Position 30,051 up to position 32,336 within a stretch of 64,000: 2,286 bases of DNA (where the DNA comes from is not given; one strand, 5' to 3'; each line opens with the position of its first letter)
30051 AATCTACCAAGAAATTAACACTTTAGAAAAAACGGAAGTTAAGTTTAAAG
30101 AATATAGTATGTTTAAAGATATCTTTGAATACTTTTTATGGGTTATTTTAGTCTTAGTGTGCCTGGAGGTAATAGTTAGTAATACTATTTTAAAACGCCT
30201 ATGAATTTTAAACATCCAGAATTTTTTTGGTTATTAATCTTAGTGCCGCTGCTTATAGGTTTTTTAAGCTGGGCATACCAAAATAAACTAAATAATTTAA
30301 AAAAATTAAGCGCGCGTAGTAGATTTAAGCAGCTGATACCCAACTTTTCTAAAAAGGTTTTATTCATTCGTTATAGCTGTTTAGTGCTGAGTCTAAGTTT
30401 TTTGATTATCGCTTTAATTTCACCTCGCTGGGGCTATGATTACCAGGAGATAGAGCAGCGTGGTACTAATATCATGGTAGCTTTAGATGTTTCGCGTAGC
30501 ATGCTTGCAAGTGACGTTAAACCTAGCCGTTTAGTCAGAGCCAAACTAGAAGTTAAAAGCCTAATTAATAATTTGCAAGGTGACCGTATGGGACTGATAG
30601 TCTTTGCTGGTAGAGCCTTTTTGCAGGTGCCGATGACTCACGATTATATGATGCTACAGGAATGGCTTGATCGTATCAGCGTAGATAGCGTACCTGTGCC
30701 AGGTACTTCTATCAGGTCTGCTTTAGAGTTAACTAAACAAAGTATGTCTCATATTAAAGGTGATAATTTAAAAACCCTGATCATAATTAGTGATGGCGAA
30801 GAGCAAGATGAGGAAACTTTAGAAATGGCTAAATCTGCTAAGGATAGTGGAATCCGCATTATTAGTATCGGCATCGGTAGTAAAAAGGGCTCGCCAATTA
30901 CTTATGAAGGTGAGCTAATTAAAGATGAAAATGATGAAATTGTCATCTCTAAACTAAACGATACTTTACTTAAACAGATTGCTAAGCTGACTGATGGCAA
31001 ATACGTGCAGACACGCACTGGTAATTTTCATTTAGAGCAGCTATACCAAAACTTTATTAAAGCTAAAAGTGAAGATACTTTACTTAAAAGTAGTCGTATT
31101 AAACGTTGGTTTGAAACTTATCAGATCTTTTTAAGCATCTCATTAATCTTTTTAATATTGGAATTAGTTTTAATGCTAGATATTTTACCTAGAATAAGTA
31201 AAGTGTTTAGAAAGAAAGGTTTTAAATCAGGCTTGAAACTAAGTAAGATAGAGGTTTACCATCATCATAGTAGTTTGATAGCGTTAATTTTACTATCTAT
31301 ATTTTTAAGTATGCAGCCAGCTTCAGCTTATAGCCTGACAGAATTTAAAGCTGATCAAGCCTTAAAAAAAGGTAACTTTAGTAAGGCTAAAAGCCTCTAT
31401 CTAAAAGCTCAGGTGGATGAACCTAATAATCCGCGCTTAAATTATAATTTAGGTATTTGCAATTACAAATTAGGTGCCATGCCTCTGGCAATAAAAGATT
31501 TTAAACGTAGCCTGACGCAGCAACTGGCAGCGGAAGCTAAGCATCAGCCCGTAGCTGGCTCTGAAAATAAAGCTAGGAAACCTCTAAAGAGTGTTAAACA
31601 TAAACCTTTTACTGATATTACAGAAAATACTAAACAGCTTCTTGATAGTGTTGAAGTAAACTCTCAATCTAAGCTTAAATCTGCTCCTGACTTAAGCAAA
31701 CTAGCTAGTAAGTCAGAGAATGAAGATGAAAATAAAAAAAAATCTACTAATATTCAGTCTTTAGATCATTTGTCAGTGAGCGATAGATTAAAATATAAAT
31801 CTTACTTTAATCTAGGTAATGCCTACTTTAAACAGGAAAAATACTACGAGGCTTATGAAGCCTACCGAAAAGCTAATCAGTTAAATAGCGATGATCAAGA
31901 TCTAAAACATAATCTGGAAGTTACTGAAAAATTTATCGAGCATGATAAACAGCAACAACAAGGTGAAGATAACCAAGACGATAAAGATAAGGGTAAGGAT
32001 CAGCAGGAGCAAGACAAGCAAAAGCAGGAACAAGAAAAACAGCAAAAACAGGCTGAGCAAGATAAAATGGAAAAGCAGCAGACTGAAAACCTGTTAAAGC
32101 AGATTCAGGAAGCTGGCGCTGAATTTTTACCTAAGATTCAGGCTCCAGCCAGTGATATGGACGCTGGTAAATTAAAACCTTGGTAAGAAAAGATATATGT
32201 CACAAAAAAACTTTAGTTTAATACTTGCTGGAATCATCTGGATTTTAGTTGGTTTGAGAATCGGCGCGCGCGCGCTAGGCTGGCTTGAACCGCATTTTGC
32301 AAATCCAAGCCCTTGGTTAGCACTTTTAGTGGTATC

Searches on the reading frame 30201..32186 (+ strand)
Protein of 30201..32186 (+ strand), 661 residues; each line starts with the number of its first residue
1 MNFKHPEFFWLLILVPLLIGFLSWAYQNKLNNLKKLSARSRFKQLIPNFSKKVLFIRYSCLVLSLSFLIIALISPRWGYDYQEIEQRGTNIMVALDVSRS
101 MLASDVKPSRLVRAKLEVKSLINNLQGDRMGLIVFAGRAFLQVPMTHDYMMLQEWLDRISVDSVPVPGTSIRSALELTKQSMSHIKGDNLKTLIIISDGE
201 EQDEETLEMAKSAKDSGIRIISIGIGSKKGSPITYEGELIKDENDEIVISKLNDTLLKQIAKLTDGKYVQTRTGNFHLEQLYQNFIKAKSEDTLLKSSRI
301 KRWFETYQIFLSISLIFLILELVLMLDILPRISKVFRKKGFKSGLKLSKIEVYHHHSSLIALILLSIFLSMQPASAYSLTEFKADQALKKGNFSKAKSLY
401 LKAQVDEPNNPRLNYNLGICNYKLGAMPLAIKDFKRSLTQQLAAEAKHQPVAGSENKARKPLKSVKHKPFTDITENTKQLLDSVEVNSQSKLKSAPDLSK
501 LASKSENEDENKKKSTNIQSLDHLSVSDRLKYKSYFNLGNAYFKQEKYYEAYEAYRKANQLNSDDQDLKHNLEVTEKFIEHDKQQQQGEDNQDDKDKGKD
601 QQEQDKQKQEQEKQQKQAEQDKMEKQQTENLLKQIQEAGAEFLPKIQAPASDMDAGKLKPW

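Call 29: search_protein_families(library=pfam, proteins=[window:30201-32186:+], max_evalue=0.00001)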
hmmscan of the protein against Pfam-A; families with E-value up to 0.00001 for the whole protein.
window:30201-32186:+ (661 aa): 7 families
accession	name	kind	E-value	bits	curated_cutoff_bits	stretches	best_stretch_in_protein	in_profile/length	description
PF13519.12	VWA_2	-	5.4e-16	59.6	27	1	91-200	1-107/107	von Willebrand factor type A domain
PF00092.34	VWA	-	5.8e-14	53.1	23.8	1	90-230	1-140/174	von Willebrand factor type A domain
PF00515.34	TPR_1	-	3.5e-12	46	27.8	1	533-564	2-33/34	Tetratricopeptide repeat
PF07719.23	TPR_2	-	2e-11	43.5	27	0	533-564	2-33/34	Tetratricopeptide repeat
PF13432.12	TPR_16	-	1.1e-08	35.8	32.7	0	384-438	4-58/65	Tetratricopeptide repeat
PF13414.12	TPR_11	-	1.5e-07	31.4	26.8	0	388-425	5-42/42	TPR repeat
PF13181.12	TPR_8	-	4e-06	27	25.7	0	532-564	1-33/34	Tetratricopeptide repeat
